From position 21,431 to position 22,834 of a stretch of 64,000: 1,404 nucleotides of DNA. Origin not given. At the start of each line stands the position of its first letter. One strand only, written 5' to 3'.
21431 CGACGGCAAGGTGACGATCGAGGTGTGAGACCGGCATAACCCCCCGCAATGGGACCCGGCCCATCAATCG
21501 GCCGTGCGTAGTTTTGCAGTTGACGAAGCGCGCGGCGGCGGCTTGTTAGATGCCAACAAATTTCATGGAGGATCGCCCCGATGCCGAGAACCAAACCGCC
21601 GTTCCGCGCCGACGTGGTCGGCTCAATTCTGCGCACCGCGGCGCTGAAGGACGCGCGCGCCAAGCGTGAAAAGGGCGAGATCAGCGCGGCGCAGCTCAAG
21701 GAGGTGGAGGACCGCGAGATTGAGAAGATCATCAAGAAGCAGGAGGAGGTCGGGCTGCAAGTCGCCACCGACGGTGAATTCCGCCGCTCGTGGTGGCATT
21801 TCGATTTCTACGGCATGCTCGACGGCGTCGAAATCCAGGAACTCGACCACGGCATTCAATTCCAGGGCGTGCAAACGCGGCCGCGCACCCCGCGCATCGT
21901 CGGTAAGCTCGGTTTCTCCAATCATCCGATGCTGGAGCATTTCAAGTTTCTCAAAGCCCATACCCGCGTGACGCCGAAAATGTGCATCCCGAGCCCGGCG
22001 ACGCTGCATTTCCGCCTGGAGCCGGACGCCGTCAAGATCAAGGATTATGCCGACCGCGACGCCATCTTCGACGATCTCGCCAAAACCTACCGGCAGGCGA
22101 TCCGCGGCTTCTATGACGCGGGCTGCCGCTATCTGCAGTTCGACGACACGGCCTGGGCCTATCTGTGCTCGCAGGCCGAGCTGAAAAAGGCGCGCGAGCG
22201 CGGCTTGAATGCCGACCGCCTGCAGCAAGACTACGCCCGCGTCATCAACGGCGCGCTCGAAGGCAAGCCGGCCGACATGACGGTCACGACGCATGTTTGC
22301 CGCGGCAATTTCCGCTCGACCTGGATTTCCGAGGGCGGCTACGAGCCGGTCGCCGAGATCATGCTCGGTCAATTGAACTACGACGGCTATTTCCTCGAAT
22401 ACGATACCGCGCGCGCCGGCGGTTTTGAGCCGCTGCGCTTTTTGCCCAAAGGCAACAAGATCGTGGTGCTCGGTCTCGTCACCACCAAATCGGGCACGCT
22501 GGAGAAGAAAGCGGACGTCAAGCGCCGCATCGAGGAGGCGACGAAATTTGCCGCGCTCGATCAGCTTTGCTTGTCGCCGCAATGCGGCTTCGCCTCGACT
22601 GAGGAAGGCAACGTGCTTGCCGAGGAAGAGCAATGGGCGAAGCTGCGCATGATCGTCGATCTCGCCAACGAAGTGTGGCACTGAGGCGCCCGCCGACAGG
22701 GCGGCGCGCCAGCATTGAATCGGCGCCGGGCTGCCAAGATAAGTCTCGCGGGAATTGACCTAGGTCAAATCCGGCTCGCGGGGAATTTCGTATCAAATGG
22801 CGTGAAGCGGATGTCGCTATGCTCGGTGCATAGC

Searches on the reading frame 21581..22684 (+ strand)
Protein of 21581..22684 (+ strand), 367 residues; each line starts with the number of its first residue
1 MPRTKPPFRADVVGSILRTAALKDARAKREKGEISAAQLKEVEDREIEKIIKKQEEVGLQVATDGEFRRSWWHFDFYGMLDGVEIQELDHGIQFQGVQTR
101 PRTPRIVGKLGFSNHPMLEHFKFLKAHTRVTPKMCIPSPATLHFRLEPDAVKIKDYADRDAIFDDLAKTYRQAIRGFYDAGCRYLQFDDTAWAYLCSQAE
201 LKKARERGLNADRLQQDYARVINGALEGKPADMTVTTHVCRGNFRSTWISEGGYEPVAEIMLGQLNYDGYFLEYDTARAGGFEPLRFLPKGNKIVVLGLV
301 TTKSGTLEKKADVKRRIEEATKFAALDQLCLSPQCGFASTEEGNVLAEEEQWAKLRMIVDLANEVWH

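Call 29: find_encoding_contigs(protein=window:21581-22684:+, flank=10000, max_places=10)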
Protein window:21581-22684:+ (367 aa): 5 contigs read that carry it; 4 places shown.
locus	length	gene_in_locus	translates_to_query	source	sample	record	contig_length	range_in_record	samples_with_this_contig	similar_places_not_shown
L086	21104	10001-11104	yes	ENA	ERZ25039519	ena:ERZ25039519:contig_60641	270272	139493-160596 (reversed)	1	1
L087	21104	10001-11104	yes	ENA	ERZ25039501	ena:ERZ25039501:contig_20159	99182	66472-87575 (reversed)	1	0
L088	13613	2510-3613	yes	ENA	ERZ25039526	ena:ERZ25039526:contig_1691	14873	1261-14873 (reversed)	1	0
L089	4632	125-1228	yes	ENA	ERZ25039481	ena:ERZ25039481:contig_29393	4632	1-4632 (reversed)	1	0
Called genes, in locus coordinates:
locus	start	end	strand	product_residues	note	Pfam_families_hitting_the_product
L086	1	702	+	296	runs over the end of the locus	-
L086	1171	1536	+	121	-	-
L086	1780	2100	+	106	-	PF07238:PilZ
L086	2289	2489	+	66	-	-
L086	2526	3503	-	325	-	PF03401:TctC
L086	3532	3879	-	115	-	-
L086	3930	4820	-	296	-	PF02668:TauD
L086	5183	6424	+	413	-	PF10908:Tlde1_dom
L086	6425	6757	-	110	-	PF13085:Fer2_3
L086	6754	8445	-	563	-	PF00890:FAD_binding_2, PF01266:DAO, PF03486:HI0933_like (weak), PF07992:Pyr_redox_2 (weak), PF12831:FAD_oxidored, PF02910:Succ_DH_flav_C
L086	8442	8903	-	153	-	PF06240:COXG, PF10604:Polyketide_cyc2 (weak)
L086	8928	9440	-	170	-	-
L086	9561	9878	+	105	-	PF00355:Rieske, PF13806:Rieske_2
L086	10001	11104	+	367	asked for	PF01717:Meth_synt_2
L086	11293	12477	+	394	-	PF01494:FAD_binding_3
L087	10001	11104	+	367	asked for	PF01717:Meth_synt_2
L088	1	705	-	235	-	?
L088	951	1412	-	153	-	PF06240:COXG, PF10604:Polyketide_cyc2 (weak)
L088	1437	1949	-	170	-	-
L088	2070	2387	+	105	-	PF00355:Rieske, PF13806:Rieske_2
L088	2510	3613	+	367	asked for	PF01717:Meth_synt_2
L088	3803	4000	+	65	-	PF01494:FAD_binding_3 (weak), PF01266:DAO (weak), PF13450:NAD_binding_8 (weak)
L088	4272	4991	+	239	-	PF01494:FAD_binding_3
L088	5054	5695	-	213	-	PF07264:EI24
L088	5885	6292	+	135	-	PF01946:Thi4 (faint), PF00890:FAD_binding_2, PF01266:DAO (weak), PF03486:HI0933_like (weak), PF07992:Pyr_redox_2, PF12831:FAD_oxidored, PF13450:NAD_binding_8, PF01593:Amino_oxidase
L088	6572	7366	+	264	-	PF01593:Amino_oxidase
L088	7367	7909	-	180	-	PF17759:tRNA_synthFbeta (weak), PF03147:FDX-ACB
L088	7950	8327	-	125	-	PF17759:tRNA_synthFbeta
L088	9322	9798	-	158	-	PF01588:tRNA_bind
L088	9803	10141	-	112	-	PF01409:tRNA-synt_2d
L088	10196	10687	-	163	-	PF01409:tRNA-synt_2d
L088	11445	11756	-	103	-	PF00453:Ribosomal_L20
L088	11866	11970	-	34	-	-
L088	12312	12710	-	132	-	PF05198:IF3_N, PF00707:IF3_C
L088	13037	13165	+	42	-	-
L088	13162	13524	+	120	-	PF12697:Abhydrolase_6 (weak), PF12146:Hydrolase_4 (weak)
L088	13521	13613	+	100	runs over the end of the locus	-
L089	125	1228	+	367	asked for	PF01717:Meth_synt_2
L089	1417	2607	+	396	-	PF01494:FAD_binding_3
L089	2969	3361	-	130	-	PF13340:DUF4096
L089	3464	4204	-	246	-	PF07264:EI24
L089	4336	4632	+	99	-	?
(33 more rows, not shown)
